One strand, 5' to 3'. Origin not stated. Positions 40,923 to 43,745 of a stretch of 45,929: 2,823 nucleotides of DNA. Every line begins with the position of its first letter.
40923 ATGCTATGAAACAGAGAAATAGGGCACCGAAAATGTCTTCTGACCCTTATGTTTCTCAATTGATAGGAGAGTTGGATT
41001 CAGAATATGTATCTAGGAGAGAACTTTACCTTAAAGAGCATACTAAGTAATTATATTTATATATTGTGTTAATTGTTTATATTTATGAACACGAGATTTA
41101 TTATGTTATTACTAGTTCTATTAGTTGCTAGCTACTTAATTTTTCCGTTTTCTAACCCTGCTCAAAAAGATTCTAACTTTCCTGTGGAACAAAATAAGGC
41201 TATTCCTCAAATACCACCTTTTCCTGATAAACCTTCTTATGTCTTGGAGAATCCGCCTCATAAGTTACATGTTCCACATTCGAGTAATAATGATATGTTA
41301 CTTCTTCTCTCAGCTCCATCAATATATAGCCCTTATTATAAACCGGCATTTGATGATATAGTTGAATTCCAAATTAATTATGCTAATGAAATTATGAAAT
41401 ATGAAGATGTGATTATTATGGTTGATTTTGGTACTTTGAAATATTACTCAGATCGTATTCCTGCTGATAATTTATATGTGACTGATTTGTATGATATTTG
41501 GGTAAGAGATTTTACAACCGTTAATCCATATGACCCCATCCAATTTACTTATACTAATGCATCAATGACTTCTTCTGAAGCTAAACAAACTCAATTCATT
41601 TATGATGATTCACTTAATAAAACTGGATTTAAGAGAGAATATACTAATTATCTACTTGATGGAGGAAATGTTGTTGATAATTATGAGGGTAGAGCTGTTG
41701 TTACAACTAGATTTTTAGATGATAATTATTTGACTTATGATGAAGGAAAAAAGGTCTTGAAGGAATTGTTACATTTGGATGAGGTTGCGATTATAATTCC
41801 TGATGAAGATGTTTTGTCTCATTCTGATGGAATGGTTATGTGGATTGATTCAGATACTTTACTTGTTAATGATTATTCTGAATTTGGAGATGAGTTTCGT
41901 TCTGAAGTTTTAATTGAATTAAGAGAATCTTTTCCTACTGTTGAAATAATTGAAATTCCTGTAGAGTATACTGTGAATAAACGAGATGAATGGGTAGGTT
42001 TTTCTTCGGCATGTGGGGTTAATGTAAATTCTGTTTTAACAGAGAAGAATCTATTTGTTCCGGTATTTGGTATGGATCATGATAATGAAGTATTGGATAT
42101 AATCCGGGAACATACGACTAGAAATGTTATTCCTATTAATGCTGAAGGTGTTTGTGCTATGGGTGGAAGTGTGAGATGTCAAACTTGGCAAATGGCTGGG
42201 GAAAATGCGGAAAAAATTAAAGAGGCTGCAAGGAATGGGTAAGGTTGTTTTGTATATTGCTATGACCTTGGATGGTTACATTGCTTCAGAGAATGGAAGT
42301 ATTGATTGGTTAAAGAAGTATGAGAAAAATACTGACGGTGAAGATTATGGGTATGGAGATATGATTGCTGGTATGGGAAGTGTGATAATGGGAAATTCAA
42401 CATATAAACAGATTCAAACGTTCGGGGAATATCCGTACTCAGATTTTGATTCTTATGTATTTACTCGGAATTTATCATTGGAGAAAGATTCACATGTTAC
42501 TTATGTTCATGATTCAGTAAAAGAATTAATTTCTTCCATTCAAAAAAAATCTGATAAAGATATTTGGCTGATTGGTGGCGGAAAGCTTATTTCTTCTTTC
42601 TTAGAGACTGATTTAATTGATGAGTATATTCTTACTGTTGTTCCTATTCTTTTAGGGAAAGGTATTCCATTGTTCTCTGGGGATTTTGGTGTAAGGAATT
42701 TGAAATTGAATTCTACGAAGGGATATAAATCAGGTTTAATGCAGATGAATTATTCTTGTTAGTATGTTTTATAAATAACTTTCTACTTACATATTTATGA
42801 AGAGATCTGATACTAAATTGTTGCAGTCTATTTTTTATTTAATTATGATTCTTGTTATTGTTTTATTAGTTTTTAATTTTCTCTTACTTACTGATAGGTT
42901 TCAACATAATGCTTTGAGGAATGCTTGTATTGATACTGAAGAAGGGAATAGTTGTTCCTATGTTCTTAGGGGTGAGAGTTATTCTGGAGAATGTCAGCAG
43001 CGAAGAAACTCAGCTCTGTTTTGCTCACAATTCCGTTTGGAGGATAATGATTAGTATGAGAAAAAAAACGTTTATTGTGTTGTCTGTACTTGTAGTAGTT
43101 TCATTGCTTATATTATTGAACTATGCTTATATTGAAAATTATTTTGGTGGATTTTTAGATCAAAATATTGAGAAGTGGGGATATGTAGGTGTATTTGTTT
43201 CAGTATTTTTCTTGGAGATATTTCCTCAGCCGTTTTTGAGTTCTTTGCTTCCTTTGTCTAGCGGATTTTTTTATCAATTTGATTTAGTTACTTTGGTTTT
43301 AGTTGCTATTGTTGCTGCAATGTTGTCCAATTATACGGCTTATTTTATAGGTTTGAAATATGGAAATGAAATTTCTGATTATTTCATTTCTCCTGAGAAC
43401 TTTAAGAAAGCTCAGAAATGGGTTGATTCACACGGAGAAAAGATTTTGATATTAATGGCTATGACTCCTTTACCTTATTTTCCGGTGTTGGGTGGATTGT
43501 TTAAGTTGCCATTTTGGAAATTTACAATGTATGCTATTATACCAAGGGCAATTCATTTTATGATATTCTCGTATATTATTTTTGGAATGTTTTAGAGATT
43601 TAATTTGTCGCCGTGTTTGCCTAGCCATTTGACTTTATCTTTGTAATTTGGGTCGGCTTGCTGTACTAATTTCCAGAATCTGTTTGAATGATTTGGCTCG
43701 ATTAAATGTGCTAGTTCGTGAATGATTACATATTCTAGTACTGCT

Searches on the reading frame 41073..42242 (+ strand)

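Call 31: search_protein_families(library=pfam, proteins=[window:41073-42242:+], max_evalue=0.0001)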
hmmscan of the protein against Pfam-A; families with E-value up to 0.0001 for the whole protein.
window:41073-42242:+ (389 aa): 1 family
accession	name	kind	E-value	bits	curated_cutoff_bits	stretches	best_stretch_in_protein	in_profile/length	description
PF04371.20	PAD_porph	-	1.2e-21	77.8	25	1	89-374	24-320/321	Porphyromonas-type peptidyl-arginine deiminase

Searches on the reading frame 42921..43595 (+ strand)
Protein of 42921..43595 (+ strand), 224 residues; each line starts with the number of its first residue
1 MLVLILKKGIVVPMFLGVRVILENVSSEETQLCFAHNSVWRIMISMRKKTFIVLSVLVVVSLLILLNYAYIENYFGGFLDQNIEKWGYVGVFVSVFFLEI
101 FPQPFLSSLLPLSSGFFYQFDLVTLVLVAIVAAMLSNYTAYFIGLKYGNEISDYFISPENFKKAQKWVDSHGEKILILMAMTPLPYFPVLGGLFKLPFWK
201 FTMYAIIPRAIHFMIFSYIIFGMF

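Call 31: search_protein_families(library=pfam, proteins=[window:42921-43595:+], max_evalue=0.0001)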
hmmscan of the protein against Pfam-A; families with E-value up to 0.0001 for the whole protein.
window:42921-43595:+ (224 aa): 1 family
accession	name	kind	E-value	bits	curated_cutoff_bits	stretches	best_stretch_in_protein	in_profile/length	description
PF09335.16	VTT_dom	-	1.5e-14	54.9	33.9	1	112-220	8-121/123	VTT domain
